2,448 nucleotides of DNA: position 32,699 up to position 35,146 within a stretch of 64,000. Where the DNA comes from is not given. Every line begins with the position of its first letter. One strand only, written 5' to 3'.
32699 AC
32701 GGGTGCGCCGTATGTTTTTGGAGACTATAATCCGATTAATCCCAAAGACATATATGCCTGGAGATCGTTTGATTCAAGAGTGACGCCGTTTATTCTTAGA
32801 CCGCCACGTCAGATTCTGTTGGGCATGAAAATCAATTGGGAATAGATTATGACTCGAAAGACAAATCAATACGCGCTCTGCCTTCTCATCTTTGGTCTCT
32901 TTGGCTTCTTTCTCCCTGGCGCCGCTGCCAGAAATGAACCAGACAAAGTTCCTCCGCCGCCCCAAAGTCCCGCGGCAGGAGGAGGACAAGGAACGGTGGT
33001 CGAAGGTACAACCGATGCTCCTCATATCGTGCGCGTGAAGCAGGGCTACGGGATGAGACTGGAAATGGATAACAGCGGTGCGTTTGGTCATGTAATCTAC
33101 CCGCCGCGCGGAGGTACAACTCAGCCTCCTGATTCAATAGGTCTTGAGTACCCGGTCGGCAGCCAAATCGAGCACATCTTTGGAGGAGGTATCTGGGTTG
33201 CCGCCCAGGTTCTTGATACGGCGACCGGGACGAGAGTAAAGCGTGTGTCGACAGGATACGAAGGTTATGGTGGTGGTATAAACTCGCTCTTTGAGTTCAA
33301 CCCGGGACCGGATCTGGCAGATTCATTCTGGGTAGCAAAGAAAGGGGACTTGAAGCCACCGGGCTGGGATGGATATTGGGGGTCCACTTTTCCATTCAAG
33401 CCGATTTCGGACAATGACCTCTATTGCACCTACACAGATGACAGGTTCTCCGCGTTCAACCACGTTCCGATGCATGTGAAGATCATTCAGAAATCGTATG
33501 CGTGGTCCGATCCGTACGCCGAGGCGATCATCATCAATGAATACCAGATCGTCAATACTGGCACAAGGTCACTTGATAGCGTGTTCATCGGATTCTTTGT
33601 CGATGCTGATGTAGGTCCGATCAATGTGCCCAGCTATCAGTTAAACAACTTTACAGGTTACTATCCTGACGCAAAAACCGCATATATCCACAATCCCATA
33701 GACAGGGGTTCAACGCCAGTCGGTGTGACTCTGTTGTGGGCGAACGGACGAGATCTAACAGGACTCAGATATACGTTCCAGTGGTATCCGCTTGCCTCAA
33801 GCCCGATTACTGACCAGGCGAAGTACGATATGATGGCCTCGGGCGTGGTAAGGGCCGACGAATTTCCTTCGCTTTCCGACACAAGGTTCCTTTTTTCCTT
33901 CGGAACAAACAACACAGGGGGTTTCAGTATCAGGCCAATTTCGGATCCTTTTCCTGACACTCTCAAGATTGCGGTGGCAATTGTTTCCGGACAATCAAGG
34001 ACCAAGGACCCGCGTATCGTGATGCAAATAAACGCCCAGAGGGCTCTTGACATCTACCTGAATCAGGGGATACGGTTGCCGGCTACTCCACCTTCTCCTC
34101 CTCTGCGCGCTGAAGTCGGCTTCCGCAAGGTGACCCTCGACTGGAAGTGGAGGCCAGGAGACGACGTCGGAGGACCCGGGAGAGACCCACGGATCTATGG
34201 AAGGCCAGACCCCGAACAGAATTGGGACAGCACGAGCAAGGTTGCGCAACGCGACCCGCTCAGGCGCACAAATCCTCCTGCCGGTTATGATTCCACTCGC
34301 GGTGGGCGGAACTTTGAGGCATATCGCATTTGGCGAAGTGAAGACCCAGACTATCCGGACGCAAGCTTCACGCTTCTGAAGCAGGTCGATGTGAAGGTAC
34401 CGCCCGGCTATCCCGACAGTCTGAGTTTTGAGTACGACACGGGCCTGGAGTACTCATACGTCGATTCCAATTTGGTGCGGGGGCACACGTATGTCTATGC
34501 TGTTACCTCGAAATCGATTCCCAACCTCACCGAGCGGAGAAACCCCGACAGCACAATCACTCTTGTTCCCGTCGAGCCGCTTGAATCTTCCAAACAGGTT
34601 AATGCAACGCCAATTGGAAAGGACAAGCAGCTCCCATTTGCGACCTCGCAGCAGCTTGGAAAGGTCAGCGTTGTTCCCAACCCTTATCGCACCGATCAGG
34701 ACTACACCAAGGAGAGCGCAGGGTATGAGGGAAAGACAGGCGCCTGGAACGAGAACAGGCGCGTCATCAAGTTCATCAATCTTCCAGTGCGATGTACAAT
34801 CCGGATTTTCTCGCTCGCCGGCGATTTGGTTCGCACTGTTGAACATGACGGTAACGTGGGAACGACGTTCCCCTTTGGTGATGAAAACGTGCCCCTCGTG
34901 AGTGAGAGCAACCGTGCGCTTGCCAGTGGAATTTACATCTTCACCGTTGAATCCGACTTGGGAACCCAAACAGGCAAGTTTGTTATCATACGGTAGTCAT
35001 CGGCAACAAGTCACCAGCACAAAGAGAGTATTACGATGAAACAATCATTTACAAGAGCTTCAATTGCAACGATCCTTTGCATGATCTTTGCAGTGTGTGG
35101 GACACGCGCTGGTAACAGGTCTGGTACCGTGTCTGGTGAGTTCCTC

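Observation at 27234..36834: Compact six-gene operon encoding only exported/outer-membrane proteins, candidate uncharacterised TonB-dependent surface system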

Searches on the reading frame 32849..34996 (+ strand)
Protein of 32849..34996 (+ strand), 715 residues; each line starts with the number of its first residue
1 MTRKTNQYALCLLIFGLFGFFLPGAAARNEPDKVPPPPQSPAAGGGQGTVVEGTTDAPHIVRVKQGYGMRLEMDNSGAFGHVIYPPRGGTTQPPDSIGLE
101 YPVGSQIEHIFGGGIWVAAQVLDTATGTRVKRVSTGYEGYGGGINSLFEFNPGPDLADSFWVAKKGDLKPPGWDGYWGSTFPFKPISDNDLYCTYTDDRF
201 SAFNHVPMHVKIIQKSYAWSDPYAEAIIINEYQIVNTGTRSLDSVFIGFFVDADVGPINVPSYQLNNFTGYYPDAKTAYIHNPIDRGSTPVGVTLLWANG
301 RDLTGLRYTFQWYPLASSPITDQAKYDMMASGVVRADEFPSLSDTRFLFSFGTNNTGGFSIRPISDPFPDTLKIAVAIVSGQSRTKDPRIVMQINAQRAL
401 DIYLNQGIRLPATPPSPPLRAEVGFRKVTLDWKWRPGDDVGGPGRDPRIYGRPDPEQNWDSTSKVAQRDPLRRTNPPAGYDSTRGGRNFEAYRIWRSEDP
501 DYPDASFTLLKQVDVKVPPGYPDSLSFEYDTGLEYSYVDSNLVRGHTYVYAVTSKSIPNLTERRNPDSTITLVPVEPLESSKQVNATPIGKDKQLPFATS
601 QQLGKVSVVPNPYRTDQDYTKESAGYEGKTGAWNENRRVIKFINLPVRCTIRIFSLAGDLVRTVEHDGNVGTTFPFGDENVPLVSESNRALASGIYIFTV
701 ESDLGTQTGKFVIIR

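Call 6: search_protein_families(library=pfam, proteins=[window:32849-34996:+], max_evalue=0.1)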
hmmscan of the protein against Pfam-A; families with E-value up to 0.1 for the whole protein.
window:32849-34996:+ (715 aa): 0 families

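Call 7: search_protein_families(library=ncbifam, proteins=[window:32849-34996:+], max_evalue=0.1)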
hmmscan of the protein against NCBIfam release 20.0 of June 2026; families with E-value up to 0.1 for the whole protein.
window:32849-34996:+ (715 aa): 1 family
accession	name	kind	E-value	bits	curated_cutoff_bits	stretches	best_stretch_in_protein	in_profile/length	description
TIGR04183.1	Por_Secre_tail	domain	0.0015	18.5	23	1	639-713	11-71/72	T9SS type A sorting domain-containing protein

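Call 9: find_homologous_proteins(query=window:32849-34996:+)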
Query window:32849-34996:+ (715 aa): 230 proteins with E <= 0.001 among 8000 candidates; the best 120 are listed.
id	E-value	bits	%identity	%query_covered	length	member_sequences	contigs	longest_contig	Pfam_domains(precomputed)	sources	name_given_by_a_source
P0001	0.0e+0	1673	100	100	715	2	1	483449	-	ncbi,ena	-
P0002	0.0e+0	1320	79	100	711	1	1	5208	-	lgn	-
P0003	0.0e+0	1180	73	100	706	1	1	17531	-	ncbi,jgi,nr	ncbi:MAG TPA: hypothetical protein DGH68_06515 [Bacteroidetes bacterium]|jgi:hypothetical protein|nr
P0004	0.0e+0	1156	72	100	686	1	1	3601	-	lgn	-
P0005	1.3e-262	892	64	90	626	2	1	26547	-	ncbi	-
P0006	5.9e-261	886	63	90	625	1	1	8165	-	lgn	-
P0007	6.5e-259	879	61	92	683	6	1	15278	-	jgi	jgi:hypothetical protein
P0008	5.4e-257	873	63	92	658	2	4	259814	-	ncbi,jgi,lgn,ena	ncbi:MAG: hypothetical protein C4326_08155 [Ignavibacteria bacterium]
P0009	4.1e-256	870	61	92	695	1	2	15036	-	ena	-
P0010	4.5e-256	870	58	99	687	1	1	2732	-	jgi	jgi:hypothetical protein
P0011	7.7e-256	869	62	91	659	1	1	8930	-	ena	-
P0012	4.7e-254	863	62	91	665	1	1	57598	-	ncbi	-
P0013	5.3e-253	860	59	93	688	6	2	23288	-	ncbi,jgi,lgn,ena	ncbi:MAG TPA: T9SS type A sorting domain-containing protein [Bacteroidota bacterium]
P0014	4.0e-252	857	60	94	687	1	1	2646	-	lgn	-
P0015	4.2e-252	857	58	100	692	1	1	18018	-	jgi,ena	-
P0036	7.6e-238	810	59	91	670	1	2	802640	-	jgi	jgi:hypothetical protein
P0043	4.7e-235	800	60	91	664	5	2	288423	-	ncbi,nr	ncbi:MAG: T9SS type A sorting domain-containing protein [Bacteroidetes bacterium]|nr:T9SS type A sor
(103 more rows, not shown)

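Call 10: find_encoding_contigs(protein=P0001, flank=10000, max_places=3)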
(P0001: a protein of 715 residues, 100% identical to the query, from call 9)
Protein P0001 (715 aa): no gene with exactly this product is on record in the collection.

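Call 11: find_encoding_contigs(protein=P0008, flank=10000, max_places=2)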
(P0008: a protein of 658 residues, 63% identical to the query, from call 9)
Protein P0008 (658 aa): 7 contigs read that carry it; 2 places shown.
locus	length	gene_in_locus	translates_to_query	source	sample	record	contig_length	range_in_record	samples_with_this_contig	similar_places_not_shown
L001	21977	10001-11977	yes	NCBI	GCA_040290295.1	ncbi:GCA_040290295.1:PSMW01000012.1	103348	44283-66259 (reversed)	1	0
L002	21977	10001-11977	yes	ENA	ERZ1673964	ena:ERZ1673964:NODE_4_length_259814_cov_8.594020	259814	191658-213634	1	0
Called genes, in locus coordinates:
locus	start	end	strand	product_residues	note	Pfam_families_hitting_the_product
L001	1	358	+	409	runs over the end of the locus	PF01960:ArgJ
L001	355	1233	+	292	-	PF00696:AA_kinase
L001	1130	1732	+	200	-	PF01316:Arg_repressor, PF02863:Arg_repressor_C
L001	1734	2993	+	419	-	PF00764:Arginosuc_synth, PF24167:DUF7411 (faint), PF20979:Arginosuc_syn_C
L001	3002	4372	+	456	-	PF00206:Lyase_1, PF14698:ASL_C2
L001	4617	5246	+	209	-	-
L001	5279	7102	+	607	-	-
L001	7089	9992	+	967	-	PF13620:CarboxypepD_reg, PF13715:CarbopepD_reg_2, PF07715:Plug (weak), PF00593:TonB_dep_Rec_b-barrel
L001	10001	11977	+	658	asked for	-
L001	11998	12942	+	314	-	PF19572:PorV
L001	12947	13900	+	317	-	PF00932:LTD (weak)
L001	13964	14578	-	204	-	PF01300:Sua5_yciO_yrdC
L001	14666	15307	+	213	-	PF01553:Acyltransferase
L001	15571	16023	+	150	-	PF00072:Response_reg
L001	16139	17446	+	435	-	PF00009:GTP_EFTU (weak), PF00071:Ras (faint), PF01926:MMR_HSR1, PF02421:FeoB_N, PF01926:MMR_HSR1, PF02421:FeoB_N, PF00009:GTP_EFTU, PF14714:KH_dom-like, +5 more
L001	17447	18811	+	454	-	PF00890:FAD_binding_2 (faint), PF01266:DAO (faint), PF07992:Pyr_redox_2, PF13738:Pyr_redox_3, PF00070:Pyr_redox, PF02852:Pyr_redox_dim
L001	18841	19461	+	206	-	PF14681:UPRTase, PF00156:Pribosyltran (faint)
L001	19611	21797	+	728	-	PF13328:HD_4, PF01966:HD, PF04607:RelA_SpoT, PF02824:TGS, PF28438:RelA_RIS, PF13291:ACT_4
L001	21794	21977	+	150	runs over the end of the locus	PF03652:RuvX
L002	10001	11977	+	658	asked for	-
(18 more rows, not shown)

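Call 12: find_encoding_contigs(protein=P0036, flank=10000, max_places=2)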
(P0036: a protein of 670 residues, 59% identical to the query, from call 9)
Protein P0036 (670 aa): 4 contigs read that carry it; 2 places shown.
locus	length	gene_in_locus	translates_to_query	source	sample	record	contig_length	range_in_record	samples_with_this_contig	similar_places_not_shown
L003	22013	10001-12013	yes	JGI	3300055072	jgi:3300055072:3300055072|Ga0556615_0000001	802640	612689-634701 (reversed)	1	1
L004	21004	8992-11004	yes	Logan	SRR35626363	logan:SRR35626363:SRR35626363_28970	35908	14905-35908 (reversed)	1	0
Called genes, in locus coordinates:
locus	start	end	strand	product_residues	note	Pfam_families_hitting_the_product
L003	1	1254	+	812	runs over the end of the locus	PF00989:PAS, PF08448:PAS_4, PF13426:PAS_9, PF01590:GAF (weak), PF13185:GAF_2 (weak), PF00512:HisKA, PF02518:HATPase_c, PF00072:Response_reg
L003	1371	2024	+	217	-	-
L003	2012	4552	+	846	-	PF07715:Plug (faint), PF13620:CarboxypepD_reg, PF13715:CarbopepD_reg_2, PF00593:TonB_dep_Rec_b-barrel, PF14905:OMP_b-brl_3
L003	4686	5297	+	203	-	-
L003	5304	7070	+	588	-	-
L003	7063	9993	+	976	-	PF13620:CarboxypepD_reg, PF13715:CarbopepD_reg_2, PF00593:TonB_dep_Rec_b-barrel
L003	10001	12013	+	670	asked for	-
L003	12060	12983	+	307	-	PF19572:PorV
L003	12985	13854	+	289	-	PF00932:LTD (weak)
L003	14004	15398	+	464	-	PF00890:FAD_binding_2 (faint), PF01266:DAO (faint), PF03486:HI0933_like (faint), PF07992:Pyr_redox_2, PF12831:FAD_oxidored, PF13738:Pyr_redox_3, PF00070:Pyr_redox, PF02852:Pyr_redox_dim, +1 more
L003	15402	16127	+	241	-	PF21948:LplA-B_cat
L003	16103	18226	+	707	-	PF00676:E1_dh, PF02779:Transket_pyr, PF02780:Transketolase_C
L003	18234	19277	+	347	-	PF00676:E1_dh, PF13292:DXP_synthase_N, PF02775:TPP_enzyme_C (weak)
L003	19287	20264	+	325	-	PF02779:Transket_pyr, PF02780:Transketolase_C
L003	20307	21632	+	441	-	PF00364:Biotin_lipoyl, PF25917:BSH_RND (faint), PF25997:BSH_YhbJ (faint), PF02817:E3_binding, PF00198:2-oxoacid_dh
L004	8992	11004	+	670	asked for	-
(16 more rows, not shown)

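Call 19: search_solved_structures(query=A1, max_evalue=1)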
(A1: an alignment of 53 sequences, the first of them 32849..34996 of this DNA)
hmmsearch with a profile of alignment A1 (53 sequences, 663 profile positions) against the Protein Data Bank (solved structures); distinct sequences matched with E-value up to 1: 2.
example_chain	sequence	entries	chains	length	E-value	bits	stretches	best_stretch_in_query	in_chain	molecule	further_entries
3q87_B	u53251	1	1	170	0.021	16.1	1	511-578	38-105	N6 adenine specific DNA methylase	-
2vrp_A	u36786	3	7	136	0.95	10.6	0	394-486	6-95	AGGRETIN ALPHA CHAIN | Snaclec rhodocytin subunit alpha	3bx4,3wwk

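Call 28: list_cluster_members(proteins=[P0001, P0003, P0043])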
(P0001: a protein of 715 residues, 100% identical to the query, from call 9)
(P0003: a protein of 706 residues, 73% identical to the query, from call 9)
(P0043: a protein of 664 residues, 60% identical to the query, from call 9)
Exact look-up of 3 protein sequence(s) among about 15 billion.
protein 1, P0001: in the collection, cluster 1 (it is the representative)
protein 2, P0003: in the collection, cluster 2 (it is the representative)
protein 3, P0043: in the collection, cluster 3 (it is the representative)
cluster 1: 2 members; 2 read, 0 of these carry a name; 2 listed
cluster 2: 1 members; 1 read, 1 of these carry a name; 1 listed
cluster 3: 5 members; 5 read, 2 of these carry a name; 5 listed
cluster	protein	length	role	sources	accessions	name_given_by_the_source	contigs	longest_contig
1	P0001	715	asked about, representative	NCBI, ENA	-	-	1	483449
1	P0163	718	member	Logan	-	-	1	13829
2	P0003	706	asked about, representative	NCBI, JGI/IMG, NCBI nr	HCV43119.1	MAG TPA: hypothetical protein DGH68_06515 [Bacteroidetes bacterium] | hypothetical protein | hypothetical protein [Bacteroidota bacterium]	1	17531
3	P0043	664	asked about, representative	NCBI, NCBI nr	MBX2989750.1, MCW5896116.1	MAG: T9SS type A sorting domain-containing protein [Bacteroidetes bacterium] | T9SS type A sorting domain-containing protein [Bacteroidota bacterium]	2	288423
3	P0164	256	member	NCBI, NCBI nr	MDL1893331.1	hypothetical protein FBQ87_10650, partial [Sphingobacteriales bacterium CHB3] | hypothetical protein [Sphingobacteriales bacterium CHB3]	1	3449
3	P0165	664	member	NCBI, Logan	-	-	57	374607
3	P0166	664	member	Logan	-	-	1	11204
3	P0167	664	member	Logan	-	-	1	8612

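Call 29: predict_structure(alignment_id=A1)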
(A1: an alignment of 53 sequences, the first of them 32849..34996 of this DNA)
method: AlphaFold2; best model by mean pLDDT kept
length: 715 residues; sequences in the alignment: 53
mean_pLDDT: 83.6   pTM: 0.75
mean pLDDT of the five models: 83.6, 83.4, 81.8, 81.2, 80.1
residues with pLDDT >= 90: 346; 70-90: 263; 50-70: 59; < 50: 47
segments of 3 or more residues with pLDDT < 50: 1-4, 21-54, 615-620
pLDDT, mean of each block of 10 residues (from residue 1): 55 65 36 34 37 63 94 96 80 85 92 96 90 90 77 93 90 89 90 93 84 95 92 95 96 93 94 92 93 93 88 87 94 93 93 89 93 96 88 91 81 92 88 93 87 91 84 84 87 90 84 84 67 92 84 91 70 84 87 76 84 48 54 67 91 89 87 78 74 87 93 78
secondary structure, 60 per line:
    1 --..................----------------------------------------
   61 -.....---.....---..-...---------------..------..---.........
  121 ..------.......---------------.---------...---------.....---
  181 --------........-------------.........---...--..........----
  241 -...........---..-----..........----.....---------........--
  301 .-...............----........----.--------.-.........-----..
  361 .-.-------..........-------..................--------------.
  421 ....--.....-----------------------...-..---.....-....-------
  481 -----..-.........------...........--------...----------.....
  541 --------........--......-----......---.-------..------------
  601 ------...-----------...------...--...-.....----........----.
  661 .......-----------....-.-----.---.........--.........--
elements in order (helices of 4 or more, strands of 3 or more residues): H3-20 E62-66 E70-74 E112-122 E129-135 E161-163 H173-177 E189-196 E210-218 E227-236 E242-252 H263-266 E267-272 E277-281 E291-298 E306-314 H322-329 E345-353 E359-361 E371-380 H388-405 E420-424 E427-431 H464-468 H470-473 E489-497 E507-514 E536-540 E549-556 E559-564 E570-575 E607-609 E639-643 E648-655 E660-667 E679-682 E694-702 E705-713

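Call 36: find_related_loci(query=A1, collection=genome_contigs, flank=8000)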
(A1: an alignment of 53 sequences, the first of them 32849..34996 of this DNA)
Query A1 (715 aa) in genome_contigs; peptide patterns used: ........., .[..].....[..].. (x = any residue, [..] = any of these).
243 stretches matched a pattern; 97 encode a relative of the query (tblastn E <= 1e-3); the best 80 are kept; 78 distinct loci.
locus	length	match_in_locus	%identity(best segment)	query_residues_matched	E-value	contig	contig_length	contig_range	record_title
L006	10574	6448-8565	73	1-715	0e+0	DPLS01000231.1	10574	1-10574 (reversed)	MAG TPA_asm: Bacteroidetes bacterium isolate UBA11986 contig_107949, whole genome shotgun sequence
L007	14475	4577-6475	62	64-715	0e+0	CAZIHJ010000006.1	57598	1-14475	MAG TPA_asm: uncultured Chitinophagales bacterium isolate SRP287453_co1_97 genome assembly, contig: NODE_793_length_5759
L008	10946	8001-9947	59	54-715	0e+0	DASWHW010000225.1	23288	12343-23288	MAG TPA_asm: Bacteroidota bacterium isolate SMAG_U2852 k141_333071, whole genome shotgun sequence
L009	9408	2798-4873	57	1-715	0e+0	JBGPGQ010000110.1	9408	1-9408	MAG: Bacteroidota bacterium isolate OBJ_0618_7090110_39 k141_913924_length_9408_cov_10.0093, whole genome shotgun sequen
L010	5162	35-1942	60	65-715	0e+0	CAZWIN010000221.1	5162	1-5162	MAG TPA_asm: uncultured Chitinophagales bacterium isolate SRP237561_co1_5 genome assembly, contig: NODE_35446_length_516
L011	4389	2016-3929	58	64-715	0e+0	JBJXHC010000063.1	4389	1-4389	MAG: Bacteroidota bacterium isolate F1F2.bin.124 k127_9587608, whole genome shotgun sequence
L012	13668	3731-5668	60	57-715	0e+0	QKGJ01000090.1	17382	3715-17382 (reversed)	MAG: Ignavibacteria bacterium isolate SZUA-525 scaffold_9109, whole genome shotgun sequence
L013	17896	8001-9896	60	63-715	0e+0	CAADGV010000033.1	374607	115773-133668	uncultured Chlorobi bacterium isolate CHB1.fa.gz genome assembly, contig: k127_820743, whole genome shotgun sequence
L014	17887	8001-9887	63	60-715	0e+0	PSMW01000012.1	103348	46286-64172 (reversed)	MAG: Ignavibacteria bacterium isolate ERB_28_1 NODE_29_length_103348_cov_5.084468, whole genome shotgun sequence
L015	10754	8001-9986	56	47-715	0e+0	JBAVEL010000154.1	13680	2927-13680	MAG: Bacteroidota bacterium isolate MFD04262_ilm_asm_bin6 k127_222779, whole genome shotgun sequence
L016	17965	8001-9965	55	39-715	0e+0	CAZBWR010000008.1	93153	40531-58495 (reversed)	MAG TPA_asm: uncultured Chitinophagales bacterium isolate SRP287453_co1_248 genome assembly, contig: NODE_285_length_931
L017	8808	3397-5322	57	64-715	0e+0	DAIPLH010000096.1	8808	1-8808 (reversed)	MAG TPA_asm: Bacteroidota bacterium isolate CTOTU25968 NODE_2748_length_8808_cov_3.216269, whole genome shotgun sequence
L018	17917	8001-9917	54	54-715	0e+0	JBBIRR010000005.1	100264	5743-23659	MAG: Ignavibacteriales bacterium isolate ETS170220_bin_354 NODE_118_length_100264_cov_5.8229, whole genome shotgun seque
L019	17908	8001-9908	55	57-715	0e+0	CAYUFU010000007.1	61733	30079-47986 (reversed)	MAG TPA_asm: uncultured Chitinophagales bacterium isolate binchicken_co274_268 genome assembly, contig: NODE_1233_length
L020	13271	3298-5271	53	49-715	0e+0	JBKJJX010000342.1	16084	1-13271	MAG: Bacteroidota bacterium isolate ant_bin.22 S1Ck117_3494573_flag_1_multi_10.0000_len_16084, whole genome shotgun sequ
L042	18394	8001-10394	42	13-715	5e-109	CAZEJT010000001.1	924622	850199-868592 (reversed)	MAG TPA_asm: uncultured Chlorobiaceae bacterium isolate SRP273308_co1_412 genome assembly, contig: NODE_1_length_924622_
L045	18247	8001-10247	41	40-715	2e-108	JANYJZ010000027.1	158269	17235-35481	MAG: Ignavibacteriae bacterium isolate GL140_4_metabinner_9 GL140_4_k141_2823240, whole genome shotgun sequence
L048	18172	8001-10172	40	4-715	2e-139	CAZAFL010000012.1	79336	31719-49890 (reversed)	MAG TPA_asm: uncultured Chlorobiaceae bacterium isolate binchicken_co185_181 genome assembly, contig: NODE_414_length_79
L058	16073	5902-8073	44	61-715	2e-117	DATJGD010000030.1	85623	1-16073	MAG TPA_asm: Bacteroidota bacterium isolate SMAG_U15477 k141_2042726, whole genome shotgun sequence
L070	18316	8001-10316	37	61-715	5e-92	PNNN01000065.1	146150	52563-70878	MAG: Chlorobiaceae bacterium isolate SW.3.66 SW_1000039_146150, whole genome shotgun sequence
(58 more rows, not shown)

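Call 42: search_protein_families(library=ncbifam, proteins=[L001:7143-9992:+, L042:11408-13165:+], max_evalue=0.01)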
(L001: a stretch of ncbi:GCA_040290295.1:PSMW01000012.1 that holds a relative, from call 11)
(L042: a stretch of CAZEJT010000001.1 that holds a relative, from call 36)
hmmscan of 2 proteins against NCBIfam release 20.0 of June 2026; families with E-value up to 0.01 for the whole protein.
L001:7143-9992:+ (949 aa): 12 families
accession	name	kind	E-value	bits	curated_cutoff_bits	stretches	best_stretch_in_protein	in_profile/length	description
TIGR01785.1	TonB-hemin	subfamily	6.3e-19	67.9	316.85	1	167-824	63-598/677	TonB-dependent heme/hemoglobin receptor family protein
TIGR04056.1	OMP_RagA_SusC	subfamily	5.6e-11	41.5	368.25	2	29-256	4-208/981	SusC/RagA family TonB-linked outer membrane protein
TIGR01786.1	TonB-hemlactrns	subfamily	2.3e-10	39.5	323.75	1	377-744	258-566/719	TonB-dependent hemoglobin/transferrin/lactoferrin family receptor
TIGR01783.1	TonB-siderophor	subfamily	1.1e-08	34.2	223.5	1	624-781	408-550/649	TonB-dependent siderophore receptor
NF049944.1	TonB_dep_PUIUD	equivalog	2.9e-08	32.5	850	1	592-762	409-577/686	TonB-dependent receptor, PUIUD motif-type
NF007926.1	PRK10641.1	equivalog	3.5e-07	29.2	836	1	638-739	405-491/617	TonB-dependent vitamin B12 receptor BtuB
NF010048.1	PRK13524.1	subfamily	1.3e-06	27.2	493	1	126-264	52-188/744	FepA family TonB-dependent siderophore receptor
NF049946.1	TonB_dep_CU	exception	2.5e-06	26.1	700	0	624-799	447-605/683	TonB-dependent receptor, CU motif-type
NF010012.0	PRK13486.1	equivalog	2.8e-06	26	924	1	666-762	461-556/696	TonB-dependent receptor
NF010010.0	PRK13483.1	equivalog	3.3e-06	25.4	927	1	648-791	428-580/660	ligand-gated channel protein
NF010051.0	PRK13528.1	subfamily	7.1e-05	21.2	583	1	137-266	59-186/727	FepA family TonB-dependent siderophore receptor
TIGR01779.1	TonB-B12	equivalog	0.00017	20.3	599.7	1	617-756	381-504/614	TonB-dependent vitamin B12 receptor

L042:11408-13165:+ (585 aa): 1 family
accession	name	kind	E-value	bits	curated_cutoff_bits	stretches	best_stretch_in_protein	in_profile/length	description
NF010237.0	PRK13684.1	equivalog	8.1e-26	90.8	326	3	293-358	56-123/334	photosynthesis system II assembly factor Ycf48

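Call 43: search_protein_families(library=pfam, proteins=[L001:7143-9992:+, L042:11408-13165:+, L042:7962-10397:+, L042:2618-3205:+, L042:3211-5022:+], max_evalue=0.01)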
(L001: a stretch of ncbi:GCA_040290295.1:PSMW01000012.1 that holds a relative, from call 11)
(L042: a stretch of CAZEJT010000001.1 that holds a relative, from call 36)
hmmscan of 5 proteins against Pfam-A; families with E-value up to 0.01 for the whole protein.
L001:7143-9992:+ (949 aa): 6 families
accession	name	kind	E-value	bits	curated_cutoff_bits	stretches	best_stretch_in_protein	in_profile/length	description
PF00593.30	TonB_dep_Rec_b-barrel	-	9.6e-21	75.6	27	1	347-880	46-436/436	TonB dependent receptor-like, beta-barrel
PF13620.12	CarboxypepD_reg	-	6.1e-19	68.6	32.3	1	28-104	2-81/82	Carboxypeptidase regulatory-like domain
PF13715.12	CarbopepD_reg_2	-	3.5e-18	65.8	32.2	1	29-114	2-86/88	CarboxypepD_reg-like domain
PF14905.12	OMP_b-brl_3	-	3.4e-08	33.4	27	1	602-766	138-303/408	Outer membrane protein beta-barrel family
PF07715.20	Plug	-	1.2e-05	26.2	23.9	1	132-245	10-105/107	TonB-dependent Receptor Plug Domain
PF17802.7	SpaA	-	0.0034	18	23.1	1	31-97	6-79/91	Prealbumin-like fold domain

L042:11408-13165:+ (585 aa): 3 families
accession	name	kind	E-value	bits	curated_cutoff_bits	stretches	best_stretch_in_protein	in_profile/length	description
PF14870.12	PSII_BNR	-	1.3e-26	94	27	4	293-358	28-96/303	Photosynthesis system II assembly factor YCF48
PF15902.12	Sortilin-Vps10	-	1.1e-06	28.2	33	0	304-360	2-61/446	Sortilin, neurotensin receptor 3,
PF00932.25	LTD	-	0.0076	17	34.3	0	36-104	4-74/109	Lamin Tail Domain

L042:7962-10397:+ (811 aa): 0 families

L042:2618-3205:+ (195 aa): 1 family
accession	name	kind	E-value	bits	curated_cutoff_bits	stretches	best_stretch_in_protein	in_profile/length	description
PF14321.11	DUF4382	-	0.0046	17.6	25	1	55-185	16-136/136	Domain of unknown function (DUF4382)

L042:3211-5022:+ (603 aa): 0 families
